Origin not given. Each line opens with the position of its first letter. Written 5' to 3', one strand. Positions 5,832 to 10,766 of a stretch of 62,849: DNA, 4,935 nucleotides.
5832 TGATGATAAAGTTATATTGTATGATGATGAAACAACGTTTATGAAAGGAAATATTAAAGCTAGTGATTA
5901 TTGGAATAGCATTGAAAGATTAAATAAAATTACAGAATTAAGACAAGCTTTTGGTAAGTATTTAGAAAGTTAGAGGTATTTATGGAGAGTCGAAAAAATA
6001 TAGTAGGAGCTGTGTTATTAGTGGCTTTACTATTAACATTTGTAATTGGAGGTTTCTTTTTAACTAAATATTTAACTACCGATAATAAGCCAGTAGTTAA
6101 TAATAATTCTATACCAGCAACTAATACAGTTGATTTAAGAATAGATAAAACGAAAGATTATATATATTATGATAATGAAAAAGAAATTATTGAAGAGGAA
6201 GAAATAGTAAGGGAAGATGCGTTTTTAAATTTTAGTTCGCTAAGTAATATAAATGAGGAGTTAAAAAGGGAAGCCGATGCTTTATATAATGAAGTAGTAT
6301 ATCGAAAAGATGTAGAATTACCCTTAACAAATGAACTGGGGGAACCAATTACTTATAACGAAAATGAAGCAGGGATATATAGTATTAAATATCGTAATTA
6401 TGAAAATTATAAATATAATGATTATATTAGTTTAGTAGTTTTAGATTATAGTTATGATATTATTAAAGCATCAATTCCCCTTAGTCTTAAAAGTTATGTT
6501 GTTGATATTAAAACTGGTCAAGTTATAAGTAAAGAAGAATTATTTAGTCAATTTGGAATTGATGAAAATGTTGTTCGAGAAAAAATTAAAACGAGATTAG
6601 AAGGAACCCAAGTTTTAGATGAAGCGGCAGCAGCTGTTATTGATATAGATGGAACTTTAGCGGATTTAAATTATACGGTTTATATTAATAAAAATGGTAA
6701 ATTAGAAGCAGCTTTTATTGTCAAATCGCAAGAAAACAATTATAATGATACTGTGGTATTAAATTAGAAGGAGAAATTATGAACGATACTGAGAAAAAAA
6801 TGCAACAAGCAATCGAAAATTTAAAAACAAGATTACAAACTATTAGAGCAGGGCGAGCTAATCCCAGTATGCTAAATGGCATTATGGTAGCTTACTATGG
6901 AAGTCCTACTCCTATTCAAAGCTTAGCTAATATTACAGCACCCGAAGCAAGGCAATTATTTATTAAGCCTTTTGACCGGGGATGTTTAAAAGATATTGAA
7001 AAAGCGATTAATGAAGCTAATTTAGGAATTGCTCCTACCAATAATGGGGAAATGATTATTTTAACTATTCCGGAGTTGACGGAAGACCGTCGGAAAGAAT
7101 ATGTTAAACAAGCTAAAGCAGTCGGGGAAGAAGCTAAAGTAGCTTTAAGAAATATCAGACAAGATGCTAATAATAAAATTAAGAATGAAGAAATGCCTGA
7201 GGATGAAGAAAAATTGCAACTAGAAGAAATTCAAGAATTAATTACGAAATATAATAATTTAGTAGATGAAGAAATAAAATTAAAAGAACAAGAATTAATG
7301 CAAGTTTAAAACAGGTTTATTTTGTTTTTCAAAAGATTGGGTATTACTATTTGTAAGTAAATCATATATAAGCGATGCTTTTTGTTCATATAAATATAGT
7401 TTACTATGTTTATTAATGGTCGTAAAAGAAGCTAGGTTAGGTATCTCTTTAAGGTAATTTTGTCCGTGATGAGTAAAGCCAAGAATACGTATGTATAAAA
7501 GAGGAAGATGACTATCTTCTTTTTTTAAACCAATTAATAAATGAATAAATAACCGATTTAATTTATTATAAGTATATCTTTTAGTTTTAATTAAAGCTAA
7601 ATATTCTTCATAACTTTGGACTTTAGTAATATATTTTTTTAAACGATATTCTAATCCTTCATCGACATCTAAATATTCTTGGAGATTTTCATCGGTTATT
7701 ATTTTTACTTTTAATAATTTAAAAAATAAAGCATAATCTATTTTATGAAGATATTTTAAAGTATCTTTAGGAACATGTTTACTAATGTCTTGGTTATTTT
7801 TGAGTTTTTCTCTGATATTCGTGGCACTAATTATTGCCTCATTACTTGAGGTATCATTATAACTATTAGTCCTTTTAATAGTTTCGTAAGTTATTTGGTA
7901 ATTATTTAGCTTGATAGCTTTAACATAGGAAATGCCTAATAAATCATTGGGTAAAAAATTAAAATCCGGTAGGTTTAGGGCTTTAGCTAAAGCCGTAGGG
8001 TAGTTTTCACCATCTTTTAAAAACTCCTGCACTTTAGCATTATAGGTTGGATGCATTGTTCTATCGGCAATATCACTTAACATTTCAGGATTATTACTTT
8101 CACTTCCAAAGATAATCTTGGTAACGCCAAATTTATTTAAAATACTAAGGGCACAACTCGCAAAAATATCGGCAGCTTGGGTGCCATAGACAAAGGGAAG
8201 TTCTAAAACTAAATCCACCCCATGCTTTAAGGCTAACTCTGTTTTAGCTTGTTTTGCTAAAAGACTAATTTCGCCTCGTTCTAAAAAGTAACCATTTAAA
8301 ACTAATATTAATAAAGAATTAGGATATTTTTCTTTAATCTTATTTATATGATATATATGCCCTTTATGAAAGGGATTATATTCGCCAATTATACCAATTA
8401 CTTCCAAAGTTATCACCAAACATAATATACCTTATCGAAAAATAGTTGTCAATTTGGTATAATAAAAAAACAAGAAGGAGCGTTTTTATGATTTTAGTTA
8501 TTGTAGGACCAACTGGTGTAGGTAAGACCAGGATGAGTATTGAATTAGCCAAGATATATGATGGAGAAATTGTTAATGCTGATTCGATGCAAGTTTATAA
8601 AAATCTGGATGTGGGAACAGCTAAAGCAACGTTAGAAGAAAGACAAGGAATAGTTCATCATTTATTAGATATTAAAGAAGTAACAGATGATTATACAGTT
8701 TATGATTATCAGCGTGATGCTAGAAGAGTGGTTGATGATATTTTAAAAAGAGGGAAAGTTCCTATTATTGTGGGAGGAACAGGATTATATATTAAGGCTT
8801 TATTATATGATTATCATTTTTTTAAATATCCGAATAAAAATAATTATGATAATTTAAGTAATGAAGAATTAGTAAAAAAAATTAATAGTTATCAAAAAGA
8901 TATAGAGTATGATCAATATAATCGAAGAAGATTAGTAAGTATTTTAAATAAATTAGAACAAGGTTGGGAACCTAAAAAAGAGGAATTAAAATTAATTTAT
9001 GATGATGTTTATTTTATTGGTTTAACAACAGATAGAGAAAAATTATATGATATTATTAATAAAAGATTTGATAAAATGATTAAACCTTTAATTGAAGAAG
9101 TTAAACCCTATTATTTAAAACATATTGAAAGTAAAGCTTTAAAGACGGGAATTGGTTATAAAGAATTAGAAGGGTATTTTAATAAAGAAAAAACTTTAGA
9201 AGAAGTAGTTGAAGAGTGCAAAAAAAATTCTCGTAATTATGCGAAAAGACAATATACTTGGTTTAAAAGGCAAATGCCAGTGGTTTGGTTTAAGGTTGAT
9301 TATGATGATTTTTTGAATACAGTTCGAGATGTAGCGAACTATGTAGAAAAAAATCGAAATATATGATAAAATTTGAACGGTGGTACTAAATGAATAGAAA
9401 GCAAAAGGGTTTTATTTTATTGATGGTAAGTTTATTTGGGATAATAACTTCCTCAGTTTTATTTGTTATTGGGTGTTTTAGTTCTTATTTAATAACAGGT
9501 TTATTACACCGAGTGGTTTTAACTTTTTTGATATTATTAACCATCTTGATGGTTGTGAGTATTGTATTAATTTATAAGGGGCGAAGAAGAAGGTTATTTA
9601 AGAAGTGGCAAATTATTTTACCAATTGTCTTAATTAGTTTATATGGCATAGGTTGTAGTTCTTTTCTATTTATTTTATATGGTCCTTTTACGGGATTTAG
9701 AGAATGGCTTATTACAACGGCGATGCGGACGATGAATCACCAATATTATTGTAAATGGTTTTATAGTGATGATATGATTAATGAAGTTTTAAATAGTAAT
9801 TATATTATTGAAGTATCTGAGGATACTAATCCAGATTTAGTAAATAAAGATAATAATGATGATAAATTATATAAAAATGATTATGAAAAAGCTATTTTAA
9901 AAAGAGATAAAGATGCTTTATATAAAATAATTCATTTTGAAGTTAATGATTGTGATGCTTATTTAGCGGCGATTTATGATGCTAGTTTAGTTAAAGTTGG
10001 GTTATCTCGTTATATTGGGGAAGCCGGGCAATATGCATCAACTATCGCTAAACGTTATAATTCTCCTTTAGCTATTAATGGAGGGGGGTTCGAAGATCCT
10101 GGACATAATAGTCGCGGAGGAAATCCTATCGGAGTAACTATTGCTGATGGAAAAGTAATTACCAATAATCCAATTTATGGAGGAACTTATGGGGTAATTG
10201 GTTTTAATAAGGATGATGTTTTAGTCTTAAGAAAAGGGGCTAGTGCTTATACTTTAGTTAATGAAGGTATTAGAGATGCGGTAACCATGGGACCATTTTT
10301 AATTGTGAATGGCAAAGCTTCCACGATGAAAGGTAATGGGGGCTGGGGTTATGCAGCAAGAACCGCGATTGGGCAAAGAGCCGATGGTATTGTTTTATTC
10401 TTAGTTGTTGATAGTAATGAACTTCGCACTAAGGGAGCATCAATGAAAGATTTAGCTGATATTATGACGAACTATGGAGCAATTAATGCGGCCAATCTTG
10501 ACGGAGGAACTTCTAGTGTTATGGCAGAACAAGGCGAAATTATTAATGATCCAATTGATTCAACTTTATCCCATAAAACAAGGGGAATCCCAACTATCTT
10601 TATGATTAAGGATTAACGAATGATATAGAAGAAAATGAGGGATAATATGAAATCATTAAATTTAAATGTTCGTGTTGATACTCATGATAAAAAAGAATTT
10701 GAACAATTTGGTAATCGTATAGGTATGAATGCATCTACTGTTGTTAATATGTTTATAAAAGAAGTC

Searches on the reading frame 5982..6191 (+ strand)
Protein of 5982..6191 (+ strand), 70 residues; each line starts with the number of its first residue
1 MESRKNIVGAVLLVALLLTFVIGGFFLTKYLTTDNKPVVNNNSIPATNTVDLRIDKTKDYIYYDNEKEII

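Call 83: search_protein_families(library=ncbifam, proteins=[window:5982-6191:+], max_evalue=1)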
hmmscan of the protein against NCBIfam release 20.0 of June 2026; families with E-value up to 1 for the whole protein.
window:5982-6191:+ (70 aa): 1 family
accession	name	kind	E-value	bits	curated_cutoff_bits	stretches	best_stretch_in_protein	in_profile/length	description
TIGR04205.1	classIII_w_PIP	hypoth_equivalog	0.078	13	65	1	10-59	10-62/67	class III signal peptide domain-containing protein, archaeosortase D/PIP-CTERM system-associated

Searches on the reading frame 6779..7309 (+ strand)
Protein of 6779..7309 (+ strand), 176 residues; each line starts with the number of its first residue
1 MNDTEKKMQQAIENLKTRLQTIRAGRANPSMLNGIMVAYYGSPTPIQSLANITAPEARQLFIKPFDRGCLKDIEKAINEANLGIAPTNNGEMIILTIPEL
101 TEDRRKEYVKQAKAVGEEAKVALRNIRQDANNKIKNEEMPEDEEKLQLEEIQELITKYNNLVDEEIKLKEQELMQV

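Call 6: search_protein_families(library=pfam, proteins=[window:6779-7309:+], max_evalue=0.001)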
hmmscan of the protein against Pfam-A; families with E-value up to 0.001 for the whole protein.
window:6779-7309:+ (176 aa): 1 family
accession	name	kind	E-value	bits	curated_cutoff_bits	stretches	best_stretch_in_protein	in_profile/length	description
PF01765.24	RRF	-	3.1e-59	199.9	29.7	1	15-174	1-164/164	Ribosome recycling factor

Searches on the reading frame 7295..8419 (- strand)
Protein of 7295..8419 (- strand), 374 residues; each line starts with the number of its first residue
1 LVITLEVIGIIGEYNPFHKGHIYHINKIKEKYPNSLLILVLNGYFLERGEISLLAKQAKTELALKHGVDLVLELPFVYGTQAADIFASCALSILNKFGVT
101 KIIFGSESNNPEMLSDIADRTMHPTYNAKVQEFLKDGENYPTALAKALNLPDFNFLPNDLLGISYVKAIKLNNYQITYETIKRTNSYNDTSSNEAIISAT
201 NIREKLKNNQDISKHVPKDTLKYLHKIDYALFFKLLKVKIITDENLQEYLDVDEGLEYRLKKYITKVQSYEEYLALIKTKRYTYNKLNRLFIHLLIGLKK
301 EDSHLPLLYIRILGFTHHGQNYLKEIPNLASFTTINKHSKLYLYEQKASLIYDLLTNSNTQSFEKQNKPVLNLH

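Call 6: search_protein_families(library=pfam, proteins=[window:7295-8419:-], max_evalue=0.001)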
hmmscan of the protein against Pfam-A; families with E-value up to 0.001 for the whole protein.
window:7295-8419:- (374 aa): 4 families
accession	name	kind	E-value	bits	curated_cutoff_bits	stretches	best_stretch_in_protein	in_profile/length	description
PF05636.17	HIGH_NTase1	-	5.4e-103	345.8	27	1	6-362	2-396/402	HIGH Nucleotidyl Transferase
PF08218.17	Citrate_ly_lig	-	5.8e-06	26.6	20.9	0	171-224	133-182/182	Citrate lyase ligase C-terminal domain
PF01747.23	ATP-sulfurylase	-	0.00044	20.2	24.3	0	14-216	28-200/212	ATP-sulfurylase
PF01467.32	CTP_transf_like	-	0.00059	20.5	21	0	11-78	3-70/133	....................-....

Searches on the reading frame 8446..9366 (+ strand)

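Call 6: search_protein_families(library=pfam, proteins=[window:8446-9366:+], max_evalue=0.001)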
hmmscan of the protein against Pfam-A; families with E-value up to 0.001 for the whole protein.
window:8446-9366:+ (306 aa): 3 families
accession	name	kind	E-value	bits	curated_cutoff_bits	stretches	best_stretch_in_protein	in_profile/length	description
PF01715.23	IPPT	-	8.6e-59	199.6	23.6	1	49-276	1-243/243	IPP transferase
PF01745.22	IPT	-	1.8e-09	37.8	20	1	16-125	3-112/233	Isopentenyl transferase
PF00004.35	AAA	-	0.00042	21.2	21.2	0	18-53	2-37/131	ATPase family associated with various cellular activities (AAA)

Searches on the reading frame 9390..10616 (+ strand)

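Call 6: search_protein_families(library=pfam, proteins=[window:9390-10616:+], max_evalue=0.001)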
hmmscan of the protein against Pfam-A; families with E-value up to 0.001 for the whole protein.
window:9390-10616:+ (408 aa): 1 family
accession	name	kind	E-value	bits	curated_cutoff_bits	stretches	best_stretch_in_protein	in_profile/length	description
PF09992.14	NAGPA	-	1e-37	130.3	25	1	226-406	4-168/169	Phosphodiester glycosidase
